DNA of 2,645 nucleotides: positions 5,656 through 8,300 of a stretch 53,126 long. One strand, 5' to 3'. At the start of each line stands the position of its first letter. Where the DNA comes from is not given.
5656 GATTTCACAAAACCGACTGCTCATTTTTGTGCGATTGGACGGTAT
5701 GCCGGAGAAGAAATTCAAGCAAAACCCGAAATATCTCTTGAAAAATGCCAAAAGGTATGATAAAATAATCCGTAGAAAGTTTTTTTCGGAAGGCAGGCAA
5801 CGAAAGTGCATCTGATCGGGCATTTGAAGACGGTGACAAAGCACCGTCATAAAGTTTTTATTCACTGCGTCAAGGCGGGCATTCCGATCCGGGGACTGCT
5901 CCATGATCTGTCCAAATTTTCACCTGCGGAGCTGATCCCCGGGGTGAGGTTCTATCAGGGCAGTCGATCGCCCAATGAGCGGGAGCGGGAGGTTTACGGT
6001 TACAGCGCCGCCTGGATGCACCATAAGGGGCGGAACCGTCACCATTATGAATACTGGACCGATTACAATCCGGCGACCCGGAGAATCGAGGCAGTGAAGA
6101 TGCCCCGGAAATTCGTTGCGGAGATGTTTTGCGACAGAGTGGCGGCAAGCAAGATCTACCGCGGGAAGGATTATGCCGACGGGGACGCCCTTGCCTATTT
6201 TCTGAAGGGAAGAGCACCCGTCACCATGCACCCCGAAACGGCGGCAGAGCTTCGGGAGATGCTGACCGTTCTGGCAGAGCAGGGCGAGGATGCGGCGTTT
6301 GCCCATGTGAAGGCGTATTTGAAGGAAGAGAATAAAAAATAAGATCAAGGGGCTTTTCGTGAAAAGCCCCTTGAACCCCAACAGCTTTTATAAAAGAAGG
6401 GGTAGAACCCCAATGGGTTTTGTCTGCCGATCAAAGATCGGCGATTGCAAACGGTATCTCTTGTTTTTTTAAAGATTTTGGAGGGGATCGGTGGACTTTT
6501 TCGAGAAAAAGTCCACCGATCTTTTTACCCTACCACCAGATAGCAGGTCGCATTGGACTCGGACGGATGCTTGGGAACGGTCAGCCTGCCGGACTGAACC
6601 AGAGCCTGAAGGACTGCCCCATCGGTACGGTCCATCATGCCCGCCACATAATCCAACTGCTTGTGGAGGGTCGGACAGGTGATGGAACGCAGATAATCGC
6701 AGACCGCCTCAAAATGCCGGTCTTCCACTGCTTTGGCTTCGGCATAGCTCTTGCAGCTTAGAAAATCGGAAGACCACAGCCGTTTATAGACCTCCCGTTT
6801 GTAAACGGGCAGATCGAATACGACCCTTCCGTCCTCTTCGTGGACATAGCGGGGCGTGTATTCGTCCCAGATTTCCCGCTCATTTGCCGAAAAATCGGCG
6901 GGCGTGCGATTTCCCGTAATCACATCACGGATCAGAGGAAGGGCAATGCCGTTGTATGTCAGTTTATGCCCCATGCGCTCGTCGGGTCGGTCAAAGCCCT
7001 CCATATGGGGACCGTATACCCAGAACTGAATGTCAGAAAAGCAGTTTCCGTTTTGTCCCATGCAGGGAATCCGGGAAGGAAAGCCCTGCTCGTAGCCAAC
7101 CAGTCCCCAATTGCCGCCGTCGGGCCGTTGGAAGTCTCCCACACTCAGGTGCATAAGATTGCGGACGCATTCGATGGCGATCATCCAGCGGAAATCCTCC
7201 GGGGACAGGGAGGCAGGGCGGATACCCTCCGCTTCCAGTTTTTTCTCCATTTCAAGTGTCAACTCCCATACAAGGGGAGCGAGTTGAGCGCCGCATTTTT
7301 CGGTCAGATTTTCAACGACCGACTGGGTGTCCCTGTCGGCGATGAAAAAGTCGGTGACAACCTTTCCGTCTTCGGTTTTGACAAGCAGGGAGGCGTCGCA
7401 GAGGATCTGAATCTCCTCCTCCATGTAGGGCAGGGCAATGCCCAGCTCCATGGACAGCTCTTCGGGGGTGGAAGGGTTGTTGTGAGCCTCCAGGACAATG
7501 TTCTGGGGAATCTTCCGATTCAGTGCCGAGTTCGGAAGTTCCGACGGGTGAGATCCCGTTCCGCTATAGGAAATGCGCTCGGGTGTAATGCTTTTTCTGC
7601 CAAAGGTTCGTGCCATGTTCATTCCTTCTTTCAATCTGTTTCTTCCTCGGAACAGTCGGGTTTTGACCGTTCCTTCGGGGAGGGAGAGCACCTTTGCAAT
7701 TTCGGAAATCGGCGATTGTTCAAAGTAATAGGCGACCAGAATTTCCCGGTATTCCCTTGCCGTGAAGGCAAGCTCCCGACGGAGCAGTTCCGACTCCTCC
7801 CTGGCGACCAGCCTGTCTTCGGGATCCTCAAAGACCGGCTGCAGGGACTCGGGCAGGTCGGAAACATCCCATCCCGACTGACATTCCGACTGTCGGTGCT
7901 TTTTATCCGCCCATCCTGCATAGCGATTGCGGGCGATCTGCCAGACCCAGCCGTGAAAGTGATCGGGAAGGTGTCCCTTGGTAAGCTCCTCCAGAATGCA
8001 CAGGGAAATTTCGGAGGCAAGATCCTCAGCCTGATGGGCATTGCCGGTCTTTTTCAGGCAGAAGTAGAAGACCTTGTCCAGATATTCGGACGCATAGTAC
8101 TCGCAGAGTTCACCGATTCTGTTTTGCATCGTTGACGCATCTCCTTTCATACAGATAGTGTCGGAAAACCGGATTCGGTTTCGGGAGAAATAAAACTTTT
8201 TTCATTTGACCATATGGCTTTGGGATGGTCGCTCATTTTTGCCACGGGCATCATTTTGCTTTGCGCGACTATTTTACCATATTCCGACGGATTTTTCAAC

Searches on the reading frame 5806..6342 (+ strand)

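Call 24: search_protein_families(library=pfam, proteins=[window:5806-6342:+], max_evalue=0.00001)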
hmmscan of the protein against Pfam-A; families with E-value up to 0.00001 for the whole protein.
window:5806-6342:+ (178 aa): 1 family
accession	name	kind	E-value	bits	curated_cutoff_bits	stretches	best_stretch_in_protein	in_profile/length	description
PF18907.5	DUF5662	-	1.2e-36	126.2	27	1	5-154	4-155/156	Family of unknown function (DUF5662)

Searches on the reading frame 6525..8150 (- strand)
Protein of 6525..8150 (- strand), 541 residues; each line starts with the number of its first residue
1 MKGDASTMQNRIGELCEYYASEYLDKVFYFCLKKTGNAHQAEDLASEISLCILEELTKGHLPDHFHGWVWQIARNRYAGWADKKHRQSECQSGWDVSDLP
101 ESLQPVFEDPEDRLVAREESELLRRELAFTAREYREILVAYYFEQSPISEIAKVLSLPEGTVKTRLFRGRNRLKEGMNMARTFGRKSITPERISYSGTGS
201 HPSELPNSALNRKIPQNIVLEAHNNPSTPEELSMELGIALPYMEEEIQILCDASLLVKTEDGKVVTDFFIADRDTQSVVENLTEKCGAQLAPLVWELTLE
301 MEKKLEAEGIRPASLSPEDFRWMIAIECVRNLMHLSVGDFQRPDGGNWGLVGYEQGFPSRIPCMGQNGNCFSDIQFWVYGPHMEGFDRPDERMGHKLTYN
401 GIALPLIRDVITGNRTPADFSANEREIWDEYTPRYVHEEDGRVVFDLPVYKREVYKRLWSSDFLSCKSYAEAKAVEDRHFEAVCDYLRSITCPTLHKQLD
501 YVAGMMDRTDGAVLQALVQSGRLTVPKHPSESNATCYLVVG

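Call 24: search_protein_families(library=pfam, proteins=[window:6525-8150:-], max_evalue=0.00001)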
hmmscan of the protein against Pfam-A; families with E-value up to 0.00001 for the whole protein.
window:6525-8150:- (541 aa): 3 families
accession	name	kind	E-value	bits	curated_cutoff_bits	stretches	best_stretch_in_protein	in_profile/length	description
PF08281.18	Sigma70_r4_2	-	1.4e-11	44.3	25.7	1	133-173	14-54/54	Sigma-70, region 4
PF04545.22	Sigma70_r4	-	1.2e-08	34.7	24.1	1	135-175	10-50/50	Sigma-70, region 4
PF04542.20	Sigma70_r2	-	6.4e-06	26.3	24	0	22-76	4-60/71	Sigma-70 region 2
